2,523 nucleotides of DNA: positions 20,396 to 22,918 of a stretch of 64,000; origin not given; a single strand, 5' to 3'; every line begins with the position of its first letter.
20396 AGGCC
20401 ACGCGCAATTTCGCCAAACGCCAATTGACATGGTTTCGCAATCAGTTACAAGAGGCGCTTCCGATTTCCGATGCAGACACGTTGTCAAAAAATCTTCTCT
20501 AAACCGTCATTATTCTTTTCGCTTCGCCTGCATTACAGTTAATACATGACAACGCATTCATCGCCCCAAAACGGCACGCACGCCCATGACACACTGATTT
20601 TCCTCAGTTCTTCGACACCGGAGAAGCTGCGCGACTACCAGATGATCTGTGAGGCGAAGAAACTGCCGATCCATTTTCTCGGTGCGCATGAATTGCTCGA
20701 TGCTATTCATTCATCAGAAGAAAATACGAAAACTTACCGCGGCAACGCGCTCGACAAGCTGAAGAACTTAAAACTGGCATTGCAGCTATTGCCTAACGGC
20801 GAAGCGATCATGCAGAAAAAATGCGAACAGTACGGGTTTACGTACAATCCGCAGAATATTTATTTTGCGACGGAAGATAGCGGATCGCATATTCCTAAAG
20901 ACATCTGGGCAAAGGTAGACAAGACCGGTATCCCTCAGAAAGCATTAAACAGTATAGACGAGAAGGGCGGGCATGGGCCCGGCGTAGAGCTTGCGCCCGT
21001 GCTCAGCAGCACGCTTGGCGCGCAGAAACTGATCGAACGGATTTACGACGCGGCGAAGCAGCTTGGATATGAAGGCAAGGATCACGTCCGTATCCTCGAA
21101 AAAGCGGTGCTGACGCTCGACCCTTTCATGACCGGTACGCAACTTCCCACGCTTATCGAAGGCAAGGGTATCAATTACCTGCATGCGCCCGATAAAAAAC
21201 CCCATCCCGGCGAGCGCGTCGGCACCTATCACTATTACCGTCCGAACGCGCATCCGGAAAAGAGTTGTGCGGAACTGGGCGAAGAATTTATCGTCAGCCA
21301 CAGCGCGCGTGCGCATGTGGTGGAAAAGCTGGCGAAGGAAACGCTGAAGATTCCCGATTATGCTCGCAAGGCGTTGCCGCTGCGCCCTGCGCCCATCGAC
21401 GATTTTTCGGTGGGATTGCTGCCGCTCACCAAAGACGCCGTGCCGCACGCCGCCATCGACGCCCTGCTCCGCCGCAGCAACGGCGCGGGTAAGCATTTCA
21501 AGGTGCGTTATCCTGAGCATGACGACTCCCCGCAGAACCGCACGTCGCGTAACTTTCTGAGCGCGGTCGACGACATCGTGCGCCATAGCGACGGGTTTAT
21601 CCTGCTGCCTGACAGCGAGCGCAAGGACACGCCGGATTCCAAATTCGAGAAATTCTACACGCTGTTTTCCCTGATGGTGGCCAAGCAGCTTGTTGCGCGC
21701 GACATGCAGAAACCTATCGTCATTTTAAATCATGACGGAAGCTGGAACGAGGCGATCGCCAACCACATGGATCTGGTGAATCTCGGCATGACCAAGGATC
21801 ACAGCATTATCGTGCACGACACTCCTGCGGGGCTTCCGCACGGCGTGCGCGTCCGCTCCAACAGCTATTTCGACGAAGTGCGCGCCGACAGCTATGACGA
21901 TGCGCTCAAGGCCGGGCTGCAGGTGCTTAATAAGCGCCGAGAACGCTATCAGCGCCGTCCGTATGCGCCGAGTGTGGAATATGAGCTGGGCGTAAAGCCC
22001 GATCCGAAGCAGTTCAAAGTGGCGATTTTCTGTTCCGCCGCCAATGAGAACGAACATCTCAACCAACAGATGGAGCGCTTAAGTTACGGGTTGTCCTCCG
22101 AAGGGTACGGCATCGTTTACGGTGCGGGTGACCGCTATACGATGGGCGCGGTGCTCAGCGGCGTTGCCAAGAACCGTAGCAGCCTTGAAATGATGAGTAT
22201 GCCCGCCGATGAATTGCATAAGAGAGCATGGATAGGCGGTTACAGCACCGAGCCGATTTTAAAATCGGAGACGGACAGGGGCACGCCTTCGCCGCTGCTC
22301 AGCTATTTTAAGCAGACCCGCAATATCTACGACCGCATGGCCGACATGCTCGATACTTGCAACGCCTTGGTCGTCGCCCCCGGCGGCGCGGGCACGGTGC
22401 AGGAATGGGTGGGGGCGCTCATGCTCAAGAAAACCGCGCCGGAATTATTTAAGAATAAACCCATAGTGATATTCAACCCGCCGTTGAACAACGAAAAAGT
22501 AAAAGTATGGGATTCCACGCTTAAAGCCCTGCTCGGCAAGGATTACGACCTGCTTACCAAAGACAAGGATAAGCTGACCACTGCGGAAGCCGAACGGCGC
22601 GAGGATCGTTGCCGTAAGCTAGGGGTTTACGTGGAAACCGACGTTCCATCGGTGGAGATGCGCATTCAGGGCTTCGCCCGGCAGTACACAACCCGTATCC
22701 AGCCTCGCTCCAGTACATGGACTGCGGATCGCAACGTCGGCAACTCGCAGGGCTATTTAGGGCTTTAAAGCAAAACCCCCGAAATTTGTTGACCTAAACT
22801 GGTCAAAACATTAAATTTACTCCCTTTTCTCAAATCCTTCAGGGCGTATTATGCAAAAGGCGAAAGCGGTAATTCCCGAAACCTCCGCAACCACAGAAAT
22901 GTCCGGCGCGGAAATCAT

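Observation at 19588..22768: miaA followed by a 740-aa HAM1(ITPase)-like + double LOG-like fusion protein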

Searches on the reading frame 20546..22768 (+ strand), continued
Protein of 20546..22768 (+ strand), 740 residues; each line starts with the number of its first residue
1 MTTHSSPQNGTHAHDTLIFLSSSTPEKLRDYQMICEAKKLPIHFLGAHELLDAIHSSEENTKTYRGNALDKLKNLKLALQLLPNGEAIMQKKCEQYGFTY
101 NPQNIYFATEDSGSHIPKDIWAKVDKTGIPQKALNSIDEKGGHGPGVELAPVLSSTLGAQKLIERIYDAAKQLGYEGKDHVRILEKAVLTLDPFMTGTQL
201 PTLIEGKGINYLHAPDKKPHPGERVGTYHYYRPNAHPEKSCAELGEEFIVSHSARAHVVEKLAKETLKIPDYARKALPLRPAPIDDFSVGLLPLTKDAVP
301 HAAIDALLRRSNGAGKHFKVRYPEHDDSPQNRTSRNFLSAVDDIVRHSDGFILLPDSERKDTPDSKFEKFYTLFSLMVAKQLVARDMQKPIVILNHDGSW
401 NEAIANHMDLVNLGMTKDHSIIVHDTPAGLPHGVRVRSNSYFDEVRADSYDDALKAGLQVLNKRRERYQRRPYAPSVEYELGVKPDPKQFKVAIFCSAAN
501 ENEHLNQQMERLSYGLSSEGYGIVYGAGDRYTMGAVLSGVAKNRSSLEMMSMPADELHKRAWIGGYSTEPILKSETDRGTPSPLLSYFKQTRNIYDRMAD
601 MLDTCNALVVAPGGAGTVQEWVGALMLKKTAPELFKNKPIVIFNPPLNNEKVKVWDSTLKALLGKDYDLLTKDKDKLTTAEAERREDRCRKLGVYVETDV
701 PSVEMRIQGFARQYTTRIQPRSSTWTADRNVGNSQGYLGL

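Call 46: find_encoding_contigs(protein=P0013, flank=5000, max_places=1)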
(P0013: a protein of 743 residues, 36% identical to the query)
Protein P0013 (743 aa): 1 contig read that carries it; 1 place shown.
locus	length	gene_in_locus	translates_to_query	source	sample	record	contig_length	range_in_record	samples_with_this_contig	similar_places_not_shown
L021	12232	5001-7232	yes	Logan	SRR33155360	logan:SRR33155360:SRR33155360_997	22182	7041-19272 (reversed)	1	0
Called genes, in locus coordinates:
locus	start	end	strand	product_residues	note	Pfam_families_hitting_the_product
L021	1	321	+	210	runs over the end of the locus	PF10502:Peptidase_S26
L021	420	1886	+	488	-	PF00089:Trypsin, PF13365:Trypsin_2, PF00595:PDZ, PF13180:PDZ_2, PF17820:PDZ_6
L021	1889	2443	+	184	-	-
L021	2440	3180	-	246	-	PF00702:Hydrolase, PF12710:HAD, PF08282:Hydrolase_3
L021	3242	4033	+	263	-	PF01715:IPPT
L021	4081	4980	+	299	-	PF12796:Ank_2, PF13606:Ank_3 (faint), PF13637:Ank_4, PF00023:Ank (weak)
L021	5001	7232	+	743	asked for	PF18306:LDcluster4 (faint), PF03641:Lysine_decarbox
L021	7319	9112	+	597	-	PF02776:TPP_enzyme_N, PF00205:TPP_enzyme_M, PF02775:TPP_enzyme_C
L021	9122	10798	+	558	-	-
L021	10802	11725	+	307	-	-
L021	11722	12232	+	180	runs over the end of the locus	PF01842:ACT, PF22629:ACT_AHAS_ss, PF13710:ACT_5 (weak), PF10369:ALS_ss_C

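Call 62: search_protein_families(library=padloc, proteins=[window:20546-22768:+, P0047, P0033], max_evalue=1)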
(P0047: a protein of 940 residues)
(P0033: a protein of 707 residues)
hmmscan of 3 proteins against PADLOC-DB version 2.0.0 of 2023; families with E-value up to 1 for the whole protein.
window:20546-22768:+ (740 aa): 0 families

P0047 (940 aa): 0 families

P0033 (707 aa): 0 families

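Call 63: search_protein_families(library=pfam, proteins=[P0106, P0112, P0138, P0157, P0109, P0121, P0151, P0153], max_evalue=0.01)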
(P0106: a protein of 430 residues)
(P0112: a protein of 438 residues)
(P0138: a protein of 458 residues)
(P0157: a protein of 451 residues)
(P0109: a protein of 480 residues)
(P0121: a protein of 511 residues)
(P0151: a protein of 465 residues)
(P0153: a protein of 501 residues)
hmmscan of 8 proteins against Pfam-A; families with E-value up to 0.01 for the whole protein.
P0106 (430 aa): 2 families
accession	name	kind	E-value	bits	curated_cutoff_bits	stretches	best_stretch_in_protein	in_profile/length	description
PF03641.19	Lysine_decarbox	-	4.5e-19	69.4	27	2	255-401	1-124/131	Possible lysine decarboxylase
PF18306.6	LDcluster4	-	2.7e-07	30.8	26.3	1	213-265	3-54/151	SLOG cluster4 family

P0112 (438 aa): 2 families
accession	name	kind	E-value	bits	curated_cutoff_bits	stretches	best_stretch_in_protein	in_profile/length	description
PF03641.19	Lysine_decarbox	-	1.2e-21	77.7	27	2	279-387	11-101/131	Possible lysine decarboxylase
PF18306.6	LDcluster4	-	2.7e-08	34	26.3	1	215-266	2-52/151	SLOG cluster4 family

P0138 (458 aa): 2 families
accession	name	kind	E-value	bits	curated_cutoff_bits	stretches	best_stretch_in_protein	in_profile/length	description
PF03641.19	Lysine_decarbox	-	1.5e-18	67.7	27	1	276-428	1-125/131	Possible lysine decarboxylase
PF18306.6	LDcluster4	-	0.0025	17.9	26.3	0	241-359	10-118/151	SLOG cluster4 family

P0157 (451 aa): 1 family
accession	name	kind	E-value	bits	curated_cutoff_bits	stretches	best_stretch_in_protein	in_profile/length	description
PF18306.6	LDcluster4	-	0.00028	21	26.3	0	317-344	91-118/151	SLOG cluster4 family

P0109 (480 aa): 0 families

P0121 (511 aa): 0 families

P0151 (465 aa): 2 families
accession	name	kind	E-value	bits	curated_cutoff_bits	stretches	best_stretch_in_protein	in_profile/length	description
PF03641.19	Lysine_decarbox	-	8.8e-22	78.1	27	2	278-418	1-117/131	Possible lysine decarboxylase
PF18306.6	LDcluster4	-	4.2e-07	30.1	26.3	1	236-356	3-115/151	SLOG cluster4 family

P0153 (501 aa): 1 family
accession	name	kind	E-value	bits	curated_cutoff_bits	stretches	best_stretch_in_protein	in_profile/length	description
PF03641.19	Lysine_decarbox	-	2.1e-08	34.9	27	1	344-431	10-82/131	Possible lysine decarboxylase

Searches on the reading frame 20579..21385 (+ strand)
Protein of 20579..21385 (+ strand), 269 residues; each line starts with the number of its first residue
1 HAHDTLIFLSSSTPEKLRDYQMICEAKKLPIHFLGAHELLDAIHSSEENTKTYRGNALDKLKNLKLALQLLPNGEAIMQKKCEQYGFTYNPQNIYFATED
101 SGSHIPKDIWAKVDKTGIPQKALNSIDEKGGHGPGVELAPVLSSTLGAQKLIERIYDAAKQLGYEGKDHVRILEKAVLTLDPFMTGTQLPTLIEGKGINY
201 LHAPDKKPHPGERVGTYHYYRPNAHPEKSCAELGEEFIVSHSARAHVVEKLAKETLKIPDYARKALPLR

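Call 41: search_solved_structures(query=A2, max_evalue=10, show_alignments=3)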
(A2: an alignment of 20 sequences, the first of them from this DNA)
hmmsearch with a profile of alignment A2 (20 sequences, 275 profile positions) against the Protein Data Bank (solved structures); distinct sequences matched with E-value up to 10: 5.
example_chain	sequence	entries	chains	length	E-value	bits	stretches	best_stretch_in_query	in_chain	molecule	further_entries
6wwd_A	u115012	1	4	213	0.00014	25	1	7-64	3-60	dITP/XTP pyrophosphatase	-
4bnq_A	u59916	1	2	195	0.00028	23.9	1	7-73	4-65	NON-CANONICAL PURINE NTP PYROPHOSPHATASE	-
3tqu_A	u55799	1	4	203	0.022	17.7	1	7-66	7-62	Non-canonical purine NTP pyrophosphatase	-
7saz_C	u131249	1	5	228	0.33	13.9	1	117-172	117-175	GldL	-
7dt1_A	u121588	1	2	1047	1.1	12.2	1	155-260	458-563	Dextransucrase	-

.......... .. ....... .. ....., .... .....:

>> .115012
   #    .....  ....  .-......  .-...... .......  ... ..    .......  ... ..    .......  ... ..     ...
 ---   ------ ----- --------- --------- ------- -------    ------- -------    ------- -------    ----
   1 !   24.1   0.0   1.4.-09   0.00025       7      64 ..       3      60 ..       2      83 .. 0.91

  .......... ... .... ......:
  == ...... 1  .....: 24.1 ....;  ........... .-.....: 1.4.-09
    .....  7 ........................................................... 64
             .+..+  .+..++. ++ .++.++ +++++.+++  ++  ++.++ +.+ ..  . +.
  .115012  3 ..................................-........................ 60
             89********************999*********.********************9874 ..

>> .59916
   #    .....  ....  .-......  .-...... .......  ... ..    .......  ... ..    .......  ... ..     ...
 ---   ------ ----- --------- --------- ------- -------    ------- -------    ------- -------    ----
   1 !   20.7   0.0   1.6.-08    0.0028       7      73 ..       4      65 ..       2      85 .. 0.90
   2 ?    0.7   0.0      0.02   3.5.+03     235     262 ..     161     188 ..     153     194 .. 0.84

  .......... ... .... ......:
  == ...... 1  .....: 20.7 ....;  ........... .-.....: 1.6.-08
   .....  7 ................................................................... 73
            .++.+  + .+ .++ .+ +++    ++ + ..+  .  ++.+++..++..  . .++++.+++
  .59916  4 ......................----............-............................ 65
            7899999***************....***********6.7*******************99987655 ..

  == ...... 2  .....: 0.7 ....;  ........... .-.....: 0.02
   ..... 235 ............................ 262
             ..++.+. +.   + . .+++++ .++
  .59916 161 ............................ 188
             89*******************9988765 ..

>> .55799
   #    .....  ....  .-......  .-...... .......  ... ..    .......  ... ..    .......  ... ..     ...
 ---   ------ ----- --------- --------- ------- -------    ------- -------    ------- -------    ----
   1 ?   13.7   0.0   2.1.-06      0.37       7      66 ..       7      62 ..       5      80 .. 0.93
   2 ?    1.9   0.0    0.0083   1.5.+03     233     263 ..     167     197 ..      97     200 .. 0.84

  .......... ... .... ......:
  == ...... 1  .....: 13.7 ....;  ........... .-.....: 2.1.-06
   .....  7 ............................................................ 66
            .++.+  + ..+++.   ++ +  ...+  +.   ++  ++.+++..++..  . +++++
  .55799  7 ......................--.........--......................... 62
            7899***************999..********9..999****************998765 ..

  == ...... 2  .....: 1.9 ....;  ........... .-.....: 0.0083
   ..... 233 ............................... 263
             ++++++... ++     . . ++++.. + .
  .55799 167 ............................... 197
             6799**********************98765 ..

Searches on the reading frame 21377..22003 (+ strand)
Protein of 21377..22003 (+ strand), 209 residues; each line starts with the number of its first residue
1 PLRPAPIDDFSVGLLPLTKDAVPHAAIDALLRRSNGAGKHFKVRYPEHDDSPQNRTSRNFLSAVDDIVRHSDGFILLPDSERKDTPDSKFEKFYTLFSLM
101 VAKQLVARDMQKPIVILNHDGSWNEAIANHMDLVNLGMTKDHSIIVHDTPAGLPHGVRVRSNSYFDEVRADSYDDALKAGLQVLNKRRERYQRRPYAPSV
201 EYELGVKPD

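Call 57: predict_structure(alignment_id=A3)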
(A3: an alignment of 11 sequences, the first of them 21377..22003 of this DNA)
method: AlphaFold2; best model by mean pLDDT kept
length: 209 residues; sequences in the alignment: 11
mean_pLDDT: 72.9   pTM: 0.74
mean pLDDT of the five models: 72.9, 72.6, 72.6, 71.8, 67.3
residues with pLDDT >= 90: 18; 70-90: 104; 50-70: 70; < 50: 17
segments of 3 or more residues with pLDDT < 50: 1-3, 202-209
pLDDT, mean of each block of 10 residues (from residue 1): 56 72 57 57 59 61 78 84 74 87 80 88 89 79 56 84 88 86 82 62 47
secondary structure, 60 per line:
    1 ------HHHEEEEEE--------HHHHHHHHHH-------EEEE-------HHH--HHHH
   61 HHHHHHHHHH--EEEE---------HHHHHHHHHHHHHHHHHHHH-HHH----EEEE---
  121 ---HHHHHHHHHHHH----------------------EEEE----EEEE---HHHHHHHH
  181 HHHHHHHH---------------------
elements in order: E10-15 H24-33 E41-44 H57-70 E73-76 H86-105 E114-117 H124-135 E158-161 E166-169 H173-188

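Call 82: fold_search(model_id=the predicted structure, library=pdb)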
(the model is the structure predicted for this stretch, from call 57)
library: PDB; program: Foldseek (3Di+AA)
matches with E <= 10: 784; with E <= 0.001: 0
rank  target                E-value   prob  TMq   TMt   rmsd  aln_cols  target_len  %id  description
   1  2zki_E                3.8e-03  0.85  0.31  0.32   9.1       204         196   13  Crystal structure of hypothetical Trp repressor binding protein from Sul folobus tokodaii (ST0872) (released 2008-04-22)
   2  2zki_A                4.0e-03  0.85  0.32  0.33   9.3       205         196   12  Crystal structure of hypothetical Trp repressor binding protein from Sul folobus tokodaii (ST0872) (released 2008-04-22)
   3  3u7r_A                4.3e-03  0.93  0.35  0.39  11.0       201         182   13  FerB - flavoenzyme NAD(P)H:(acceptor) oxidoreductase (FerB) from Paracoccus denitrificans (released 2012-10-24)
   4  2zki_D                4.6e-03  0.87  0.32  0.34   9.1       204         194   12  Crystal structure of hypothetical Trp repressor binding protein from Sul folobus tokodaii (ST0872) (released 2008-04-22)
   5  2zki_B                5.5e-03  0.82  0.32  0.33   9.3       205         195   11  Crystal structure of hypothetical Trp repressor binding protein from Sul folobus tokodaii (ST0872) (released 2008-04-22)
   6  2a33_B                1.1e-02  1.00  0.29  0.35   2.8        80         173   24  X-Ray Structure of a Lysine Decarboxylase-Like Protein from Arabidopsis Thaliana Gene AT2G37210 (released 2005-07-19)
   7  5its_B                1.4e-02  0.97  0.43  0.45   7.7       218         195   14  Crystal structure of LOG from Corynebacterium glutamicum (released 2016-08-24)
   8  2zki_G                1.7e-02  0.72  0.33  0.35   8.3       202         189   11  Crystal structure of hypothetical Trp repressor binding protein from Sul folobus tokodaii (ST0872) (released 2008-04-22)
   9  7q6m_B                2.0e-02  0.69  0.33  0.34   9.0       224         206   13  Structure of WrbA from Yersinia pseudotuberculosis in P1 (released 2022-08-03)
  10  5vto_MODEL_1_A        2.3e-02  0.95  0.43  0.52   7.4       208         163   16  Solution Structure of BlsM (released 2018-05-23)
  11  8q6q_D                2.5e-02  0.84  0.37  0.43  10.0       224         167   13  Structure of human immunity related GTPase Q in complex with GABARAPL2. (released 2024-08-28)
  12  1ydh_A                2.8e-02  0.91  0.35  0.39   8.6       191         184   16  X-ray structure of a lysine decarboxylase-like protein from arabidopsis thaliana gene at5g11950 (released 2005-01-11)
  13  9wrj_A                3.2e-02  0.57  0.32  0.23  11.7       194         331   12  Crystal structure of CtBP1 in complex with PALI1 (released 2026-01-28)
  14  2a5l_B                3.2e-02  0.54  0.32  0.36   8.0       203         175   14  The crystal structure of the Trp repressor binding protein WrbA from Pseudomonas aeruginosa (released 2005-07-12)
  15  2a5l_A                3.4e-02  0.35  0.26  0.29   8.8       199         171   14  The crystal structure of the Trp repressor binding protein WrbA from Pseudomonas aeruginosa (released 2005-07-12)
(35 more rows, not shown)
